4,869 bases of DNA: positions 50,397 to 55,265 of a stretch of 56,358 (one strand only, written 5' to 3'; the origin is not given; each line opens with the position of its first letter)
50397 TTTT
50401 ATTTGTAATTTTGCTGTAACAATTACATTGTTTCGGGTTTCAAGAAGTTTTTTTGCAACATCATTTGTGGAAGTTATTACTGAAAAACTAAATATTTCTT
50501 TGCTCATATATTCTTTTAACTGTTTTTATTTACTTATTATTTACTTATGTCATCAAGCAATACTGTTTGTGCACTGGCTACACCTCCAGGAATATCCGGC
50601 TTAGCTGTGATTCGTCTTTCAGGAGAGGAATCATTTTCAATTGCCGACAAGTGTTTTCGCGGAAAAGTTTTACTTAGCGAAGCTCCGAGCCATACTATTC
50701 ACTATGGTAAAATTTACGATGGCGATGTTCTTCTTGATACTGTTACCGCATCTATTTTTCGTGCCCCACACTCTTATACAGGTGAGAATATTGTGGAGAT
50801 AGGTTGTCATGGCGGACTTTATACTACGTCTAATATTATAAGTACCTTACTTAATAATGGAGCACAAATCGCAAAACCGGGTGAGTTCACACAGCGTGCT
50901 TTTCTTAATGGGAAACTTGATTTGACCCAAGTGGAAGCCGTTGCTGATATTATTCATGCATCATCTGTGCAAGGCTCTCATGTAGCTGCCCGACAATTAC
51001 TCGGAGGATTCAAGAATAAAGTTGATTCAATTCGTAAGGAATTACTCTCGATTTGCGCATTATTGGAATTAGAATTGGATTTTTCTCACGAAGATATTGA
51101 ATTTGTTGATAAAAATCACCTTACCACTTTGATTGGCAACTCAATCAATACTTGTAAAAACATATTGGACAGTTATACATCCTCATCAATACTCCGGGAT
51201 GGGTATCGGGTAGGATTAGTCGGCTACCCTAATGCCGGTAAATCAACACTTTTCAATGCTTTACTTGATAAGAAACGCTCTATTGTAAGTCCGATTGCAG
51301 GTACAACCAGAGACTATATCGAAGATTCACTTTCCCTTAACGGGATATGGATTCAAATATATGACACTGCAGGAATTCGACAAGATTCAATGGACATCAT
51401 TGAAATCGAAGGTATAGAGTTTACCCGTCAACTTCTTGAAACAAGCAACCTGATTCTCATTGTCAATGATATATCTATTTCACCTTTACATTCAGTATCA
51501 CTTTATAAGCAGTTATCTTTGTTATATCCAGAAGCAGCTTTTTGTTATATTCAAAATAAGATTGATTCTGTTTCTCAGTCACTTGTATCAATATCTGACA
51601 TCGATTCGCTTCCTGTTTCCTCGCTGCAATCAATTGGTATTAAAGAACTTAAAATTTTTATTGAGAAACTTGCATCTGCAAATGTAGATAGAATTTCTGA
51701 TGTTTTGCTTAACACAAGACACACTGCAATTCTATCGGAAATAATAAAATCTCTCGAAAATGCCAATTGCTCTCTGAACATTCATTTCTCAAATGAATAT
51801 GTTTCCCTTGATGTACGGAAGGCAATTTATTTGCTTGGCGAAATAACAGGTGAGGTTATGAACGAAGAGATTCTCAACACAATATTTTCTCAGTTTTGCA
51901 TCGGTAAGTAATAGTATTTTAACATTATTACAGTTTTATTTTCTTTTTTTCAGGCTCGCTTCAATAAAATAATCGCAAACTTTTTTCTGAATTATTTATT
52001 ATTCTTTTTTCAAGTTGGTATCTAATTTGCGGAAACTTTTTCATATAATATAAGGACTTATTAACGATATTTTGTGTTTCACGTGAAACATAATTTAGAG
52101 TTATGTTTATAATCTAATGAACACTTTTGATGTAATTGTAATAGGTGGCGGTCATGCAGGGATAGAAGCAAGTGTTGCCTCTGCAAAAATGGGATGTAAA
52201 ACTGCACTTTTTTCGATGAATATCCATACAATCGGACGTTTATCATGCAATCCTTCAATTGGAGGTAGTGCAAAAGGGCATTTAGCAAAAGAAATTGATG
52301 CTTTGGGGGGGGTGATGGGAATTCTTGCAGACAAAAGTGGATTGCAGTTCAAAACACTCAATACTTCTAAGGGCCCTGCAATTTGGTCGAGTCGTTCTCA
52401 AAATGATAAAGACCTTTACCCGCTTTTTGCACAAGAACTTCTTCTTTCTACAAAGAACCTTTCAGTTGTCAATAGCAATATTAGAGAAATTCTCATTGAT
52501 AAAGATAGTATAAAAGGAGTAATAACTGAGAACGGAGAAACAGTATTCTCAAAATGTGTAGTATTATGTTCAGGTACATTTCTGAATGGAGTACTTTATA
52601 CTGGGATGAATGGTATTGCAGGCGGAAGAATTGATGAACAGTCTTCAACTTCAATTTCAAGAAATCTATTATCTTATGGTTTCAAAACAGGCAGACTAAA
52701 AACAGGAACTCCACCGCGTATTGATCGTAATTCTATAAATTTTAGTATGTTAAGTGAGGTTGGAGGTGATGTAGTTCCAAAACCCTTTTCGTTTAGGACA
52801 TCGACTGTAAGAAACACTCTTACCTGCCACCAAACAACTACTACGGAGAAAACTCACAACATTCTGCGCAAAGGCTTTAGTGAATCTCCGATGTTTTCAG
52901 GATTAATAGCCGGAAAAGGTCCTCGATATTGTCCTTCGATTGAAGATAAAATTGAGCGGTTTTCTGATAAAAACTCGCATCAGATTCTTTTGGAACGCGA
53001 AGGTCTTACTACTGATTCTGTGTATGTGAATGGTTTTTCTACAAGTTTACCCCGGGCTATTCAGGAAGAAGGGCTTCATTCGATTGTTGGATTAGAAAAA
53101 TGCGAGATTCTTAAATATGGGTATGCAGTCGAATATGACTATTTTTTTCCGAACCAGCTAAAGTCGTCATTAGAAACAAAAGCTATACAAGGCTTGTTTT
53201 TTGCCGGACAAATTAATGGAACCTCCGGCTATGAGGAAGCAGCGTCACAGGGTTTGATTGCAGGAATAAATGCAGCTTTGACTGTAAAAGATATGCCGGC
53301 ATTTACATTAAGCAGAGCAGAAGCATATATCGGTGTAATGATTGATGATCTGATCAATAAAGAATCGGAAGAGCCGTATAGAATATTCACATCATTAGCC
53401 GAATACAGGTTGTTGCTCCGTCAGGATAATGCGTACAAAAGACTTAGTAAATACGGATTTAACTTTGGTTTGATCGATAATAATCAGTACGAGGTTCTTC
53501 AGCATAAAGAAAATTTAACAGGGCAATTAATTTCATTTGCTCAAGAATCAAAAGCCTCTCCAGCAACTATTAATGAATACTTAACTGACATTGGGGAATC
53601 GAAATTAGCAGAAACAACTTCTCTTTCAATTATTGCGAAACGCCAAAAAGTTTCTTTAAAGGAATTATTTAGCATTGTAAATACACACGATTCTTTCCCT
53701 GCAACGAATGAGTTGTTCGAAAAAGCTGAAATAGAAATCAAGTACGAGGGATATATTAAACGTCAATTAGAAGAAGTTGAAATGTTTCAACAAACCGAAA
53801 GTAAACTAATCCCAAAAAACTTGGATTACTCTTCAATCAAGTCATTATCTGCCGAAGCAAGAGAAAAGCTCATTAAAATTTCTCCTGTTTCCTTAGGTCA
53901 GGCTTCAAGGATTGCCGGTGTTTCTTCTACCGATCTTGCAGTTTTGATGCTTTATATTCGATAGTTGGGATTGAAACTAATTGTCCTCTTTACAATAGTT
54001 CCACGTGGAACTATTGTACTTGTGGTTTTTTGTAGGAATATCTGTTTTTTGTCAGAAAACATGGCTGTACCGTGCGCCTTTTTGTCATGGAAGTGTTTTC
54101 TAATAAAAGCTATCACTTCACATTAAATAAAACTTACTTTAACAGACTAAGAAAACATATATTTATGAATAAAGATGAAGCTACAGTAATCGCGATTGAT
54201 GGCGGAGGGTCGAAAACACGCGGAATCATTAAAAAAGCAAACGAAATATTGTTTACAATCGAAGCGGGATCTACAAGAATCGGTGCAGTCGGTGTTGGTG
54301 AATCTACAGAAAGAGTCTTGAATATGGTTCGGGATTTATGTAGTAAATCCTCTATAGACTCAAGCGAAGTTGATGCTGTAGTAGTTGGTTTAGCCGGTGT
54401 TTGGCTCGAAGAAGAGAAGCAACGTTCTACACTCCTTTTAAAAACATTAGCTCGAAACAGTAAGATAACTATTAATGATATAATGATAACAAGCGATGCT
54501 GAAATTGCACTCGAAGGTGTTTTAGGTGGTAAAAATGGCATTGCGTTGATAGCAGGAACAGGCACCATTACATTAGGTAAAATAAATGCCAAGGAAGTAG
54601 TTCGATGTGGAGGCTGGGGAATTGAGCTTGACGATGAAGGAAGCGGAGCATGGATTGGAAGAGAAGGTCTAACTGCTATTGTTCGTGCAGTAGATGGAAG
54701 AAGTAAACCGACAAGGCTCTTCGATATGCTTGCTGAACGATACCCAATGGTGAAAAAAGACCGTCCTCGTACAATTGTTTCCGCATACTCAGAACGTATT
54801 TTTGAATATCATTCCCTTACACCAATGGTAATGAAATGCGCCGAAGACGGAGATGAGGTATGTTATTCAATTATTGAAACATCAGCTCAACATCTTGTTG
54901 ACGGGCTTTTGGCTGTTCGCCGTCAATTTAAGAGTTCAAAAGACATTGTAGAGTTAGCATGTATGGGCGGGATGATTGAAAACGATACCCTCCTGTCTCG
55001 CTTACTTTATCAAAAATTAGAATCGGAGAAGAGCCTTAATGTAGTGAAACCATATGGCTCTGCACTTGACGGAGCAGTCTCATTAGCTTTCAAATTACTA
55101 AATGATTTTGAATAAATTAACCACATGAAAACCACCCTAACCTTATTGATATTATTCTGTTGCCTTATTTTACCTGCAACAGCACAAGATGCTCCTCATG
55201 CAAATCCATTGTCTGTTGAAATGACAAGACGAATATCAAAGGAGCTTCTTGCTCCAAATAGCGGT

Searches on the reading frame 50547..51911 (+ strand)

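Call 15: search_protein_families(library=pfam, proteins=[window:50547-51911:+], max_evalue=0.0001)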
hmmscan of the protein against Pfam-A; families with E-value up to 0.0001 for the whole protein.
window:50547-51911:+ (454 aa): 4 families
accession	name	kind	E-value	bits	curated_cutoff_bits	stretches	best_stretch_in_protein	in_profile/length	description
PF12631.12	MnmE_helical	-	2.5e-46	158.9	40.1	1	126-451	1-211/211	MnmE helical domain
PF10396.14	TrmE_N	-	2.9e-39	134.3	29.8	1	6-123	1-117/117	GTP-binding protein TrmE N-terminus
PF01926.29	MMR_HSR1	-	1e-20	74.4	21.9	1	221-310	1-85/113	50S ribosome-binding GTPase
PF02421.24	FeoB_N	-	8.7e-08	32.3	27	1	221-349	2-125/156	Ferrous iron transport protein B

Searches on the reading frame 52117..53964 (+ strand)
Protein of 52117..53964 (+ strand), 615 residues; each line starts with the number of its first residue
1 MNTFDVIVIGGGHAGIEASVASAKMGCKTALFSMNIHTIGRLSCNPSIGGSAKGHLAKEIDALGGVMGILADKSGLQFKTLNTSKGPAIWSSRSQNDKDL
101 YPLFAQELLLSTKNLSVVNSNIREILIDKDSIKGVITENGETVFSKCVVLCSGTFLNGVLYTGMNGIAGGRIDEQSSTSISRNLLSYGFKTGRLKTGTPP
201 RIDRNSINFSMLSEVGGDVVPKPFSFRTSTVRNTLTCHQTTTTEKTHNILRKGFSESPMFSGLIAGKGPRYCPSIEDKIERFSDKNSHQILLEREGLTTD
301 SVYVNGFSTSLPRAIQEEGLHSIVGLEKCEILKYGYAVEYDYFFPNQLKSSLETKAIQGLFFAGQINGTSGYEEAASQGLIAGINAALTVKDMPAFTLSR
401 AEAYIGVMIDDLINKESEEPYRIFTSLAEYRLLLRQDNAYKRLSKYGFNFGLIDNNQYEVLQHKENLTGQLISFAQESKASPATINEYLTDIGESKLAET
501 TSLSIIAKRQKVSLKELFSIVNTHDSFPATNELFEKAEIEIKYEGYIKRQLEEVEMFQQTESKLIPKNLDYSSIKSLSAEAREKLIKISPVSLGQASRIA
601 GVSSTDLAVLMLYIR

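Call 15: search_protein_families(library=pfam, proteins=[window:52117-53964:+], max_evalue=0.0001)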
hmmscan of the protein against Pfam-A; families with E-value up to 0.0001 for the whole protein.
window:52117-53964:+ (615 aa): 5 families
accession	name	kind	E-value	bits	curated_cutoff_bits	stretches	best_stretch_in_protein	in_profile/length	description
PF01134.28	GIDA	-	2.3e-151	504.7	22.1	1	5-392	1-389/391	Glucose inhibited division protein A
PF13932.14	SAM_GIDA_C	-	1.9e-21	76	27.1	1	555-611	1-57/57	tRNA modifying enzyme MnmG/GidA C-terminal helical bundle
PF21680.2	GIDA_C_1st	-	1.8e-12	48.3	24.7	1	457-550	3-95/96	tRNA modifying enzyme MnmG/GidA C-terminal helical domain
PF12831.13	FAD_oxidored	-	3.9e-07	30.2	27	1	5-153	1-145/416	FAD dependent oxidoreductase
PF07992.20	Pyr_redox_2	-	5.9e-05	23.1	26.1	0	4-42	1-40/291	Pyridine nucleotide-disulphide oxidoreductase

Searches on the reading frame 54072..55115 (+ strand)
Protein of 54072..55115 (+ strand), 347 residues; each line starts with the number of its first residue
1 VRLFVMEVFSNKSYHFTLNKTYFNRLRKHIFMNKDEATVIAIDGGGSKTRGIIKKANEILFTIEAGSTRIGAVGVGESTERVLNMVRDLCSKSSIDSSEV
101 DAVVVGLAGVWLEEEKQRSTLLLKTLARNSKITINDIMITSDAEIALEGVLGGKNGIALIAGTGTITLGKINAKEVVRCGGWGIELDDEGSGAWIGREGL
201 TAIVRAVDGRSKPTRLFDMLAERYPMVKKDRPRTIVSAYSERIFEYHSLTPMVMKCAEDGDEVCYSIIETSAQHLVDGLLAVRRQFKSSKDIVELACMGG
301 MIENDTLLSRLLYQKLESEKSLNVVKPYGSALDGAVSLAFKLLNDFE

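Call 15: search_protein_families(library=pfam, proteins=[window:54072-55115:+], max_evalue=0.0001)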
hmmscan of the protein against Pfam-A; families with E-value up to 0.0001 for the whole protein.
window:54072-55115:+ (347 aa): 1 family
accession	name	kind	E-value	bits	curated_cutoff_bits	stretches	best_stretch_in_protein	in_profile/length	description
PF01869.26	BcrAD_BadFG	-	2.6e-26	93.2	31.5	1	42-311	3-240/271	BadF/BadG/BcrA/BcrD ATPase family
